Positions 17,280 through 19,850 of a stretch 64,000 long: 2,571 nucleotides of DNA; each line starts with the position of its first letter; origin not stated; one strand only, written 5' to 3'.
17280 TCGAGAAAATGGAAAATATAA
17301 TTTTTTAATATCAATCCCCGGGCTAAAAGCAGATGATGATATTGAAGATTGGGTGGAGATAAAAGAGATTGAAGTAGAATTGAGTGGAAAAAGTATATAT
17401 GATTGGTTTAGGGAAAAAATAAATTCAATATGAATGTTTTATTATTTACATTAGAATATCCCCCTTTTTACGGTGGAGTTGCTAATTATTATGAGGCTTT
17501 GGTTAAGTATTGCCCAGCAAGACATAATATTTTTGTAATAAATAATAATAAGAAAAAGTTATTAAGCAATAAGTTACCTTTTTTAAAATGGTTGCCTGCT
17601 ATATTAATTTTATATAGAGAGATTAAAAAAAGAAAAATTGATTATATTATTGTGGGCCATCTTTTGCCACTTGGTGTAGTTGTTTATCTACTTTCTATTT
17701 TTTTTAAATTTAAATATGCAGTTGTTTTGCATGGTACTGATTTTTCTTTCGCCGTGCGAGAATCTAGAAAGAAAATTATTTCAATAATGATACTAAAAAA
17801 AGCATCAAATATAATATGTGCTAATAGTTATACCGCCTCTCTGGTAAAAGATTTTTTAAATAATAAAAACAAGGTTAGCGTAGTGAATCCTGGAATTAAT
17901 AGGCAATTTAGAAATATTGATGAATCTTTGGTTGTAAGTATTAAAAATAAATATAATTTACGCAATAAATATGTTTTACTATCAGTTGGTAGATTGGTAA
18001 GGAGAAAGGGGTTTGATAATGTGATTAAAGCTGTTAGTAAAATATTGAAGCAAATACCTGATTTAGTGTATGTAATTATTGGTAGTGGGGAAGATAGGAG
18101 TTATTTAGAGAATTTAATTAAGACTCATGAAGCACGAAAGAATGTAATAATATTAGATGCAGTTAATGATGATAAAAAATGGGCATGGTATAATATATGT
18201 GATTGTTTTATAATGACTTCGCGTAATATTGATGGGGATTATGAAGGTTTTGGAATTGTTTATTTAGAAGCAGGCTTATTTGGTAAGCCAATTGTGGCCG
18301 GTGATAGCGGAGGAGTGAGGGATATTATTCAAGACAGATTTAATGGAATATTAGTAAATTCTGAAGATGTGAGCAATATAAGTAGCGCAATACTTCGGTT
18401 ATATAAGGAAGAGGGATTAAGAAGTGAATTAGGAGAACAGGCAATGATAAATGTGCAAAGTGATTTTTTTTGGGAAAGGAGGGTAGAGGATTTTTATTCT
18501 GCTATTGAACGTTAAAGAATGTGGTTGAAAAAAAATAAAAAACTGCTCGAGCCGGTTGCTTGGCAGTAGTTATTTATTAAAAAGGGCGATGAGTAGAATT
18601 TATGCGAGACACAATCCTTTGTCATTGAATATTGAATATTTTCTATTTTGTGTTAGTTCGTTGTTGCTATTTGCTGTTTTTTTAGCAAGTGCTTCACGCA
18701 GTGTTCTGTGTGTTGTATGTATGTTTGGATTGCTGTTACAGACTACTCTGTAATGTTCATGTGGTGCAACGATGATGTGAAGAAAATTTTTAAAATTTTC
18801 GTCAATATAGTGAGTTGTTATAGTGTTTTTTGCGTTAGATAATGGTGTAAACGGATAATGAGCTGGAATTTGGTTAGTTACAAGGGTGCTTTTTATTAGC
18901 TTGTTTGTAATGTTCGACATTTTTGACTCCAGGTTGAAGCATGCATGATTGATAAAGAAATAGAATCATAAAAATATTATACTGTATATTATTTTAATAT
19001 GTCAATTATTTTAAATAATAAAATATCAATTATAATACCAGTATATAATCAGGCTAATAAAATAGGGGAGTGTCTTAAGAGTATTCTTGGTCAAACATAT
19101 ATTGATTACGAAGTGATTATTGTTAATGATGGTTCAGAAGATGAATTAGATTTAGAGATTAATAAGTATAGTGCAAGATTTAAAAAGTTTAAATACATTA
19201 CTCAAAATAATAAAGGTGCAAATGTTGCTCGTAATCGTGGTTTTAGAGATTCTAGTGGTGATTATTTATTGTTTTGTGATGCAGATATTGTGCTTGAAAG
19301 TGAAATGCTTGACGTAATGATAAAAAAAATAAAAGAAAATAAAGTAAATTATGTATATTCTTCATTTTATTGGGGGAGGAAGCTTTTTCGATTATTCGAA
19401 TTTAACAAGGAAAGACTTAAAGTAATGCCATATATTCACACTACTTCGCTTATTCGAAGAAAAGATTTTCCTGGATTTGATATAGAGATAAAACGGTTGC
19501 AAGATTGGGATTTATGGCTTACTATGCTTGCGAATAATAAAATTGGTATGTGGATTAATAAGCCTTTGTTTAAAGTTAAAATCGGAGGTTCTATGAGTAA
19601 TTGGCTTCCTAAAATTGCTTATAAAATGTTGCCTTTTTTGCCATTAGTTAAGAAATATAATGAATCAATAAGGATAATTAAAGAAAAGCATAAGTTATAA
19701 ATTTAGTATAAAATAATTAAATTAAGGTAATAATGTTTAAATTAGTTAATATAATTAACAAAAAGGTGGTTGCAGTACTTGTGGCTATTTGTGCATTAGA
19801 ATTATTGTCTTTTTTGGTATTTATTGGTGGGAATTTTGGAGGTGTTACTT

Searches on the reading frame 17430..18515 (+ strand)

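Call 60: search_protein_families(library=pfam, proteins=[window:17430-18515:+], max_evalue=0.00001)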
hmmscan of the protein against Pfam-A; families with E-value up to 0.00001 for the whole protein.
window:17430-18515:+ (361 aa): 3 families
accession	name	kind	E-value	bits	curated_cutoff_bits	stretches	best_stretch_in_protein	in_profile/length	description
PF00534.26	Glycos_transf_1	-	4.1e-43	147.3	26.4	1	172-338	6-169/172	Glycosyl transferases group 1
PF13692.12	Glyco_trans_1_4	-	4.6e-30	105.2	27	1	181-326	2-141/142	Glycosyl transferases group 1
PF13439.12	Glyco_transf_4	-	9.4e-10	39.2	28.5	1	14-159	1-169/170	Glycosyltransferase Family 4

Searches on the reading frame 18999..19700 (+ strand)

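Call 60: search_protein_families(library=pfam, proteins=[window:18999-19700:+], max_evalue=0.00001)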
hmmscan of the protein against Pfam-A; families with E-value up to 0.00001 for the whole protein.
window:18999-19700:+ (233 aa): 3 families
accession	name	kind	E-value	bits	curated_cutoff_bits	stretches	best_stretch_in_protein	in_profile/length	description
PF00535.33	Glycos_transf_2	-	2.7e-33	115.7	23.3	1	10-138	1-130/168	Glycosyl transferase family 2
PF10111.15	Glyco_tranf_2_2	-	1.6e-13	51.3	27.3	1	10-116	1-111/276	Glycosyltransferase like family 2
PF13641.12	Glyco_tranf_2_3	-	5.6e-11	43.3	27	1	9-117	3-117/230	Glycosyltransferase like family 2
